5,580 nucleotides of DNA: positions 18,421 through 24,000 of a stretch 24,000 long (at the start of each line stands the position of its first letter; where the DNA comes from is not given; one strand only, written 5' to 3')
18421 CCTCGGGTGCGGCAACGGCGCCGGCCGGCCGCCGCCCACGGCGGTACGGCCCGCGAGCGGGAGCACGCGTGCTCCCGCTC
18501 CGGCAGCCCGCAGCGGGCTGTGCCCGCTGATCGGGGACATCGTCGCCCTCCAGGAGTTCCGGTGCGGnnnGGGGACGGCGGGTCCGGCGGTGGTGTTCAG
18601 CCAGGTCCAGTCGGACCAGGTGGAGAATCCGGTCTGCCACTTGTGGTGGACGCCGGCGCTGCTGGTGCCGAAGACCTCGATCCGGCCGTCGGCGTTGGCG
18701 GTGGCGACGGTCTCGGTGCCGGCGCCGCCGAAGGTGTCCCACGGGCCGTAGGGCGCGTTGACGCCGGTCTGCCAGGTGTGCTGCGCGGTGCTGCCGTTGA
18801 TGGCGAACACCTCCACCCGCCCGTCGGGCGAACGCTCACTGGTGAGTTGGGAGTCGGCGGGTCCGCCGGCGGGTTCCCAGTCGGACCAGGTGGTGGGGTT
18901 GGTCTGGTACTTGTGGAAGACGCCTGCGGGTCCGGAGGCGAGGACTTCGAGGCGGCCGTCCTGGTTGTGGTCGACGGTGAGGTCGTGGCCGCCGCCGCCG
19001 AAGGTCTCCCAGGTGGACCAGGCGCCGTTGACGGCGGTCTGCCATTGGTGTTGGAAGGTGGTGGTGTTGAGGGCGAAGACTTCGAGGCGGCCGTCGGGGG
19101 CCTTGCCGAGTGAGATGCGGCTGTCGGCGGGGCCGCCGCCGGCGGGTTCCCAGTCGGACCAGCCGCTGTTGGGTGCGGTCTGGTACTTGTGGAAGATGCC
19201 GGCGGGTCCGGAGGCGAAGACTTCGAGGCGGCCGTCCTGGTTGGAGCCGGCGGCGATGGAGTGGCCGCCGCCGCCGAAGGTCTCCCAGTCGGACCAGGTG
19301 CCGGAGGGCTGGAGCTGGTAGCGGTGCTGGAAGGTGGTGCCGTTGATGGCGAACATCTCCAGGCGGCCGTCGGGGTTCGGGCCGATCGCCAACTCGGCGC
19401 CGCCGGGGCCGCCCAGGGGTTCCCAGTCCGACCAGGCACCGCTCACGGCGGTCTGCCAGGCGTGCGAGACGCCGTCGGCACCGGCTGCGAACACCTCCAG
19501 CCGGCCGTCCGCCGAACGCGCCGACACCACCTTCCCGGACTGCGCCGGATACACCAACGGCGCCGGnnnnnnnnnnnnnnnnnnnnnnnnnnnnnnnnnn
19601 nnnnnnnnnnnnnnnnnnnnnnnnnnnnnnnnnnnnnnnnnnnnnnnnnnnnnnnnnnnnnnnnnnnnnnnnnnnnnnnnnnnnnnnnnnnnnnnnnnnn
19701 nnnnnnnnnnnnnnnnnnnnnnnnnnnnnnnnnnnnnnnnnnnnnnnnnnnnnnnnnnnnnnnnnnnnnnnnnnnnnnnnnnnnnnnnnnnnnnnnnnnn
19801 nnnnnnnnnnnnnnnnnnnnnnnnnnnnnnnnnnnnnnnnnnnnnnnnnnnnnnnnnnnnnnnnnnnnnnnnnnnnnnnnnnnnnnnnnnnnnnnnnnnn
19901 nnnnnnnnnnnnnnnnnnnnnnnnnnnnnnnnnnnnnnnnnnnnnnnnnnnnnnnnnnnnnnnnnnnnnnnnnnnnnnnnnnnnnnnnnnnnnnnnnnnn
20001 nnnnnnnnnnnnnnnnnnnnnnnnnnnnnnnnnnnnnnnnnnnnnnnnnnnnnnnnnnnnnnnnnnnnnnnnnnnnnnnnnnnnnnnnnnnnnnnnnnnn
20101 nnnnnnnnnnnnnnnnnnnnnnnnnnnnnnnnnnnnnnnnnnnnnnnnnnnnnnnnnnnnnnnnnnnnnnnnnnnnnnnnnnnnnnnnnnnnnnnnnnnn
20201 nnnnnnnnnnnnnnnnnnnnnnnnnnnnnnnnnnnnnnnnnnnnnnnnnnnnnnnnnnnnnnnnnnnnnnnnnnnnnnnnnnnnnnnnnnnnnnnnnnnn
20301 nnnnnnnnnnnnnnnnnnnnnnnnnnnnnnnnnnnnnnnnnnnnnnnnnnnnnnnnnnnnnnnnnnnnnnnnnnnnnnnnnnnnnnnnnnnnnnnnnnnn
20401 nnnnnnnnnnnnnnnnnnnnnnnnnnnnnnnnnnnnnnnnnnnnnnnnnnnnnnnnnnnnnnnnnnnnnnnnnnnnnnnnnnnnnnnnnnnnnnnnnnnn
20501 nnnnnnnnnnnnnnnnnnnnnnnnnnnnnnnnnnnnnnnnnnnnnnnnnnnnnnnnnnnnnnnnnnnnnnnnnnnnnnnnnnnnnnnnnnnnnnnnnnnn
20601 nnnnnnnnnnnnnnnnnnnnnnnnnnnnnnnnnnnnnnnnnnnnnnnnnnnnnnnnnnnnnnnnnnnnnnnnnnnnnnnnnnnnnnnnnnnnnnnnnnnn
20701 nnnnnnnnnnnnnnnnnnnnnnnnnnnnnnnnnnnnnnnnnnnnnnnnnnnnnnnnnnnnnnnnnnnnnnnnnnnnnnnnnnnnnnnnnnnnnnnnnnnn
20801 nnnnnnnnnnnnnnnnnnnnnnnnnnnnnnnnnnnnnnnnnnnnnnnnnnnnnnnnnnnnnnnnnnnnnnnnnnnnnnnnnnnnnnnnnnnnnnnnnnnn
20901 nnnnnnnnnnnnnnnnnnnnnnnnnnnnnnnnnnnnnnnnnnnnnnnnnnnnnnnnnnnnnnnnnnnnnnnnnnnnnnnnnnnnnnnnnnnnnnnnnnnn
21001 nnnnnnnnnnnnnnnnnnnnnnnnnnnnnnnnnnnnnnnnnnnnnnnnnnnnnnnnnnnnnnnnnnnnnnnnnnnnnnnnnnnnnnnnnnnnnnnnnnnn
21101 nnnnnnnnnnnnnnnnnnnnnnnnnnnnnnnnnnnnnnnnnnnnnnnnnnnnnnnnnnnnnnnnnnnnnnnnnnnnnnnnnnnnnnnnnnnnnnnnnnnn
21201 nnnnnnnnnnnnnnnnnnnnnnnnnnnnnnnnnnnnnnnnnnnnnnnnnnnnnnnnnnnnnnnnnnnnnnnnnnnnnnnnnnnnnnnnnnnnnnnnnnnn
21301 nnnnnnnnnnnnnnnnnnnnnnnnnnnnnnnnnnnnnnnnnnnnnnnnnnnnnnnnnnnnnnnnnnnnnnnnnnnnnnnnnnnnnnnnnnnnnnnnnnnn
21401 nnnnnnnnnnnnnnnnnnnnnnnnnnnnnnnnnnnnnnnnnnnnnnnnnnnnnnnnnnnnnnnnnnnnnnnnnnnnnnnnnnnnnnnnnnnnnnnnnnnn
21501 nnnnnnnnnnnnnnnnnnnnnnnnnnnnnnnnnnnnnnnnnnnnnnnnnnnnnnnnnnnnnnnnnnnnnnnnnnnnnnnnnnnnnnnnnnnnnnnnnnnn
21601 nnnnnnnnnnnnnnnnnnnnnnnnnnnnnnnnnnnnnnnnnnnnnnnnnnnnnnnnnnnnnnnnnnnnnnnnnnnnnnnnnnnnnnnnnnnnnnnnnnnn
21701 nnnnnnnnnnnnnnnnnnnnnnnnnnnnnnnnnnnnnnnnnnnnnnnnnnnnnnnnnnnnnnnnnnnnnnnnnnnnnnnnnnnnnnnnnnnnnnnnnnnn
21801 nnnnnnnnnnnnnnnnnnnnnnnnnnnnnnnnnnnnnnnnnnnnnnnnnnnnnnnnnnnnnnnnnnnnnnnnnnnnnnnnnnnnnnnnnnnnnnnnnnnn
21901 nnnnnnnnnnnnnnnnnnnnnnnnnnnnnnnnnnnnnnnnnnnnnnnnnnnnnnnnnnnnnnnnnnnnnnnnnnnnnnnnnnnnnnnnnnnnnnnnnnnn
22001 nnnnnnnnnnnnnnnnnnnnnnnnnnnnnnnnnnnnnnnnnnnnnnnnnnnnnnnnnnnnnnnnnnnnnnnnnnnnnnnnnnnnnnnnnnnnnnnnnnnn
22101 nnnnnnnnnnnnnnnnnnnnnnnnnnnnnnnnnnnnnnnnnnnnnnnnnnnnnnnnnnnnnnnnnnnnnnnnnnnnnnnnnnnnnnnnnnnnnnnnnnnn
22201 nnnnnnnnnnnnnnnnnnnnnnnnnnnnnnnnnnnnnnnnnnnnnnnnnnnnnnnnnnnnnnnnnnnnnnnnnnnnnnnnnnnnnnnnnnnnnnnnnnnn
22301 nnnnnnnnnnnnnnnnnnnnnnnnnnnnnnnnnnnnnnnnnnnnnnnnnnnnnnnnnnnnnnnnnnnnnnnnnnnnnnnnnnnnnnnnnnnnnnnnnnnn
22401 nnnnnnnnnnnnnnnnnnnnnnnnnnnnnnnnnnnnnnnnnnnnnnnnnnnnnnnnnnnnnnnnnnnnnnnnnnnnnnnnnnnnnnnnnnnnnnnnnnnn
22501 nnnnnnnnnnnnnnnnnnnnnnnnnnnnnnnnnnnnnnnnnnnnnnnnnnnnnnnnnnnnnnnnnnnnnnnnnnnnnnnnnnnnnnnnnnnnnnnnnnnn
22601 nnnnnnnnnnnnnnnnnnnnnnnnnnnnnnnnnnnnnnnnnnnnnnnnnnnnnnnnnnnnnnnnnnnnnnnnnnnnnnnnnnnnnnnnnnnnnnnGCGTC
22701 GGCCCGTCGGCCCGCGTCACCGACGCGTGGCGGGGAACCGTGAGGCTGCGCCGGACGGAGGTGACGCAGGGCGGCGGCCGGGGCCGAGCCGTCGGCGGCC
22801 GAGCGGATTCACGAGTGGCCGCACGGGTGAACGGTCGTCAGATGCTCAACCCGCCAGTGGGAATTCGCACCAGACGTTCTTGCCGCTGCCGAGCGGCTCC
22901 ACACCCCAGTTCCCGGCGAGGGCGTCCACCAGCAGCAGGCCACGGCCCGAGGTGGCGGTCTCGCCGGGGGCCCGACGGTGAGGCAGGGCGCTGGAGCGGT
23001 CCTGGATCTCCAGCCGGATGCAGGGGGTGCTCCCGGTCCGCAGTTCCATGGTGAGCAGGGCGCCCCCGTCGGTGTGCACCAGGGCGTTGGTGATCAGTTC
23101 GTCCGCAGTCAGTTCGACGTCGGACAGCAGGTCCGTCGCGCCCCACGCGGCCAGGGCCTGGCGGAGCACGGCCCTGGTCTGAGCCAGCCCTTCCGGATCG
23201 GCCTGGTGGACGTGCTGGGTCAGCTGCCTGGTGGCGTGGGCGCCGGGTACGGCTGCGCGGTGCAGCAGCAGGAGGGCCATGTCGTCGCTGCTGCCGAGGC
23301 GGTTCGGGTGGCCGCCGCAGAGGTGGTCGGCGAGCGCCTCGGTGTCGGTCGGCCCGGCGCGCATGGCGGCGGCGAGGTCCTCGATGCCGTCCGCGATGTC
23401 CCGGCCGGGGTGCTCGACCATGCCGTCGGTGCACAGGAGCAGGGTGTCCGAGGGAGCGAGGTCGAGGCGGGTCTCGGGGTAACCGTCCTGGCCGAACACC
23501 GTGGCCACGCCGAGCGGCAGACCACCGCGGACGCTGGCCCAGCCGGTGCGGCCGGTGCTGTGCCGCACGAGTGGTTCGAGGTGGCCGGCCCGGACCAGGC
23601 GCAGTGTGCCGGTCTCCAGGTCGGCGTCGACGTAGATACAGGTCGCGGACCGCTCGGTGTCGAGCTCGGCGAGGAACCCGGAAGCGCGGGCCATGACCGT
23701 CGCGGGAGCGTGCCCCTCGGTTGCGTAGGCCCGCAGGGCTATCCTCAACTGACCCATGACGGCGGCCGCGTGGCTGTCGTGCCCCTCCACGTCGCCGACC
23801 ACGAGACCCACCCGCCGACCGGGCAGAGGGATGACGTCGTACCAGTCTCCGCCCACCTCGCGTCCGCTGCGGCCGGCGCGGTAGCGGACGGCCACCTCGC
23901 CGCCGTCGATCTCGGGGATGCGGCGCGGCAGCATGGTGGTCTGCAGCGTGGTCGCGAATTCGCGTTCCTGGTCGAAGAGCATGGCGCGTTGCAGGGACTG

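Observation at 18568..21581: Two tandem secreted cell-wall hydrolases (M23 peptidase and lysozyme/SLT-like) share one 7-bladed Trp-rich propeller: candidate targeted two-enzyme lytic system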

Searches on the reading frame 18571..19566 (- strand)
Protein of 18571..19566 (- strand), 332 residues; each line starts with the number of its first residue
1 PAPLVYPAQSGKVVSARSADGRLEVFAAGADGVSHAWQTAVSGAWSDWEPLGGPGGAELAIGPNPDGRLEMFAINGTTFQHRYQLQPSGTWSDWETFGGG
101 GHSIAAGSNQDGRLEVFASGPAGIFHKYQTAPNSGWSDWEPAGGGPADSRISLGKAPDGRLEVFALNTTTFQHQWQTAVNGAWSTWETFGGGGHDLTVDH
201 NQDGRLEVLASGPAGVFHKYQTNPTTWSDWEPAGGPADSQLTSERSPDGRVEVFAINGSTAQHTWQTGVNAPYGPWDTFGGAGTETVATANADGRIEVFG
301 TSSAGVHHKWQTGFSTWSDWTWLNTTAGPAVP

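Call 10: search_solved_structures(query=window:18571-19566:-, max_evalue=1, show_alignments=2)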
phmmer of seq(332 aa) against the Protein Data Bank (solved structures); distinct sequences matched with E-value up to 1: 8.
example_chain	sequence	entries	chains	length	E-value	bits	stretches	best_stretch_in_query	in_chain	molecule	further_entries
6rfz_A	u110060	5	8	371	8.9e-58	199.6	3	13-191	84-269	lectin PLL2 from Photorhabdus laumondii | Photorhabdus luminescens subsp. laumondii TTO1 complete genome segment 3/17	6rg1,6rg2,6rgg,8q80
8q83_A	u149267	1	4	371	2.6e-53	184.9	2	18-236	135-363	Photorhabdus luminescens subsp. laumondii TTO1 complete genome segment 3/17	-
5mxe_A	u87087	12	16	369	4.7e-49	170.9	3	13-144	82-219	Photorhabdus asymbiotica lectin PHL | lectin PHL | Photorhabdus asymbitoca lectin PHL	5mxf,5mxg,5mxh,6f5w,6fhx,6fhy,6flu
8q82_A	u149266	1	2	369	1.9e-48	168.9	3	18-191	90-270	Photorhabdus luminescens subsp. laumondii TTO1 complete genome segment 3/17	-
6t96_A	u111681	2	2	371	7.4e-47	163.7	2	18-236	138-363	Lectin PLL3 | Photorhabdus luminescens subsp. laumondii TTO1 complete genome segment 3/17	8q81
8q7u_A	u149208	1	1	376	1.3e-45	159.5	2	18-191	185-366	Photorhabdus luminescens subsp. laumondii TTO1 complete genome segment 3/17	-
5c9l_A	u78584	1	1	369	1.2e-44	156.3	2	17-191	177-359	PLL lectin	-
5c9o_A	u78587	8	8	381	1.3e-44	156.2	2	17-191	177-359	PLL lectin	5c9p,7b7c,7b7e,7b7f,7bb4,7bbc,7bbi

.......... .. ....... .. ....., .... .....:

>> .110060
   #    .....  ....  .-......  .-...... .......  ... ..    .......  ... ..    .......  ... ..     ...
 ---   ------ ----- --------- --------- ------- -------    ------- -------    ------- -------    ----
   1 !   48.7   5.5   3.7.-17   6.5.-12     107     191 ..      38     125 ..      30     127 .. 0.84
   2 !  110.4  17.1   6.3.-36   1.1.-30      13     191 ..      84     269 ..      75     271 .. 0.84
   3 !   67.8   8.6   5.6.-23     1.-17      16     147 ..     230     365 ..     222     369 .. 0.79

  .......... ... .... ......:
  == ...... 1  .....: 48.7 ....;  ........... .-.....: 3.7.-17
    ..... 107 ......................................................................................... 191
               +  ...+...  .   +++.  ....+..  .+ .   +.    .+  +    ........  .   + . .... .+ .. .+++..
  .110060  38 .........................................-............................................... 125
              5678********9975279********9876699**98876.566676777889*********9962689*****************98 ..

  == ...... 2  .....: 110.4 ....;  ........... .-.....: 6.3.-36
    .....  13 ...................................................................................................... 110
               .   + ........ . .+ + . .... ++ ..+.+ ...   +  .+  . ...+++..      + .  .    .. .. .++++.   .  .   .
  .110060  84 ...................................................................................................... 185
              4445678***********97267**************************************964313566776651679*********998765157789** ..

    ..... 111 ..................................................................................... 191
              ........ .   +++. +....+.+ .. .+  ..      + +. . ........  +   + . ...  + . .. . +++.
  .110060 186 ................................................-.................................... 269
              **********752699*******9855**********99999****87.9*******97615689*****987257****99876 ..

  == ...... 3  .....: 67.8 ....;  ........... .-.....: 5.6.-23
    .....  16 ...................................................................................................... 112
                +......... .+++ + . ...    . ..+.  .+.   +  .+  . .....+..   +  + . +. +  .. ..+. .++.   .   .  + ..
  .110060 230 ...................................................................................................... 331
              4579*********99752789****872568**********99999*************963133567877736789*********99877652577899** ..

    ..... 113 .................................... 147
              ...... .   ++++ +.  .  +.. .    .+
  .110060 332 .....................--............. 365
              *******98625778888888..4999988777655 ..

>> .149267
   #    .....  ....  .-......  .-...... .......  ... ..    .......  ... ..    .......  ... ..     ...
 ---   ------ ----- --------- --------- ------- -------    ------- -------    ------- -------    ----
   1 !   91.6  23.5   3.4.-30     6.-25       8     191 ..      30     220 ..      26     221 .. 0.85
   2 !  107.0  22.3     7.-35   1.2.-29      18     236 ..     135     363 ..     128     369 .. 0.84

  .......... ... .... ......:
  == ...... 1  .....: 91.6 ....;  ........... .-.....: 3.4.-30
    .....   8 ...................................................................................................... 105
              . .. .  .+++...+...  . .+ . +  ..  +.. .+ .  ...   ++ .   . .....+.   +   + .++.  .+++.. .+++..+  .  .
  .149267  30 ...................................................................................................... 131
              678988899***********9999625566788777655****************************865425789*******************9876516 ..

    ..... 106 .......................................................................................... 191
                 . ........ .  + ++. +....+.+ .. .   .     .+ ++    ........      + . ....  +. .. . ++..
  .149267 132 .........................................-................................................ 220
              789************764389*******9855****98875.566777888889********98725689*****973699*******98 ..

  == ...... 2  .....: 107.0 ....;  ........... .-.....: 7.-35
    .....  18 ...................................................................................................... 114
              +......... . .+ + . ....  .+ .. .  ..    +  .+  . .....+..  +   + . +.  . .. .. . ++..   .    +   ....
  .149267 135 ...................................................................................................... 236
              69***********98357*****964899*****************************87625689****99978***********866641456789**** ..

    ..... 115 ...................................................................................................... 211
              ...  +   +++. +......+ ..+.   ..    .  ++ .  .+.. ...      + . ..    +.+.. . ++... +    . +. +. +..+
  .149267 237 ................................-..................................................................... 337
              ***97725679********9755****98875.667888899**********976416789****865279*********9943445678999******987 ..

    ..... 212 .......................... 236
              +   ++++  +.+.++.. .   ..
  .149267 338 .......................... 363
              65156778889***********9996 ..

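Call 65: search_dna_similar(query=window:18571-19566:-, collection=phages, mode=protein, max_evalue=0.001, max_rows=25)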
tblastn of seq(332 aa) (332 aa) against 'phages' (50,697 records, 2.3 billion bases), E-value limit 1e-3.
No match.

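Call 66: search_dna_similar(query=window:18571-19566:-, collection=plasmids, mode=protein, max_evalue=1e-10, max_rows=25)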
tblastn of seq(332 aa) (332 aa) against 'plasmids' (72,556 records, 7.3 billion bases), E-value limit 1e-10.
Records with a match: 28; places in all: 83; records where one place covers at least 80% of the query: 21.
Best place of each record, by identity: <60% 28.
By first word of the organism name: Streptomyces 20; Polymorphobacter 2; Paenibacillus 1; Deinococcus 1; Kitasatospora 1; Embleya 1; Haliscomenobacter 1; Haladaptatus 1.
By predicted mobility (MOB-suite, as given by PLSDB): non-mobilizable 22; mobilizable 6.
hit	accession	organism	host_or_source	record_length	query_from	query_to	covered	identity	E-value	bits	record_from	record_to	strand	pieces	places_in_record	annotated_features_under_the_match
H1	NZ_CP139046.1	Streptomyces sp. KN37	whole organism,Kanas soil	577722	5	320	95%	46.5%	4e-85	287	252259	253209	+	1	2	hypothetical protein (x2)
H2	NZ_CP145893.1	Paenibacillus amylolyticus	whole organism,soil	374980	4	320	95%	38.3%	2e-44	169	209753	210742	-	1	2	matrixin family metalloprotease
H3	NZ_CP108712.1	Streptomyces sp. NBC_01001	-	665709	18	324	92%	34.9%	5e-15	83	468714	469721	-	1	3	hypothetical protein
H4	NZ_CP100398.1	Streptomyces rimosus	pure culture,mutant of Streptomyces ...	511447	2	313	94%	31.4%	2e-17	90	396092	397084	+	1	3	hypothetical protein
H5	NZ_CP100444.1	Streptomyces rimosus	pure culture,OTC cluster deletion ...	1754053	2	313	94%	31.4%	2e-17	90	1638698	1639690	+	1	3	record has no annotation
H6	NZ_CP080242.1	Polymorphobacter sp. PAMC 29334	Megaspora,lichen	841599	12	298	86%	33.4%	7e-22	103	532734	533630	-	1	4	hypothetical protein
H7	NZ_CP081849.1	Polymorphobacter megasporae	Megaspora,lichen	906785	12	298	86%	33.4%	7e-22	103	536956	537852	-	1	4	hypothetical protein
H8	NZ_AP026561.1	Deinococcus aetherius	-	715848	16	309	89%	32.2%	3e-17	90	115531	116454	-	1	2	PIG-L family deacetylase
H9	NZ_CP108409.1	Kitasatospora sp. NBC_01300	-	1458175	20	323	92%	31.0%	2e-14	82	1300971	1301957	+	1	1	record has no annotation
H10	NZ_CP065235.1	Streptomyces clavuligerus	cell culture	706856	13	324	94%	30.1%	1e-16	162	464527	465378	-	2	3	tectonin domain-containing protein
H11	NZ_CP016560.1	Streptomyces clavuligerus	-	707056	13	324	94%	30.1%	1e-16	162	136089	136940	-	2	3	tectonin domain-containing protein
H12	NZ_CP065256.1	Streptomyces clavuligerus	cell culture,lab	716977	13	324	94%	30.1%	1e-16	162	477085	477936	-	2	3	tectonin domain-containing protein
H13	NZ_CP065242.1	Streptomyces clavuligerus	cell culture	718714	13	324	94%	30.1%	1e-16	162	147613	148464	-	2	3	tectonin domain-containing protein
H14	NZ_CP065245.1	Streptomyces clavuligerus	cell culture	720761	13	324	94%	30.1%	1e-16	162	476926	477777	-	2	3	tectonin domain-containing protein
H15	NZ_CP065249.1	Streptomyces clavuligerus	cell culture,lab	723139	13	324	94%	30.1%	1e-16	162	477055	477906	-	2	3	tectonin domain-containing protein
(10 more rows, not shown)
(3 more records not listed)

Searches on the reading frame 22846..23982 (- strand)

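Call 40: search_protein_families(library=pfam, proteins=[window:22846-23982:-], max_evalue=0.01)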
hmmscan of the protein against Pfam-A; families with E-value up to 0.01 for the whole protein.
window:22846-23982:- (378 aa): 2 families
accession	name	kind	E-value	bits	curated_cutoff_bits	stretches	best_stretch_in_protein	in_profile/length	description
PF07228.17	SpoIIE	-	1.4e-42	146.2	25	1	54-242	1-191/192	Stage II sporulation protein E (SpoIIE)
PF13581.12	HATPase_c_2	-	2.6e-09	37.6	27.4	1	260-361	2-114/127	Histidine kinase-like ATPase domain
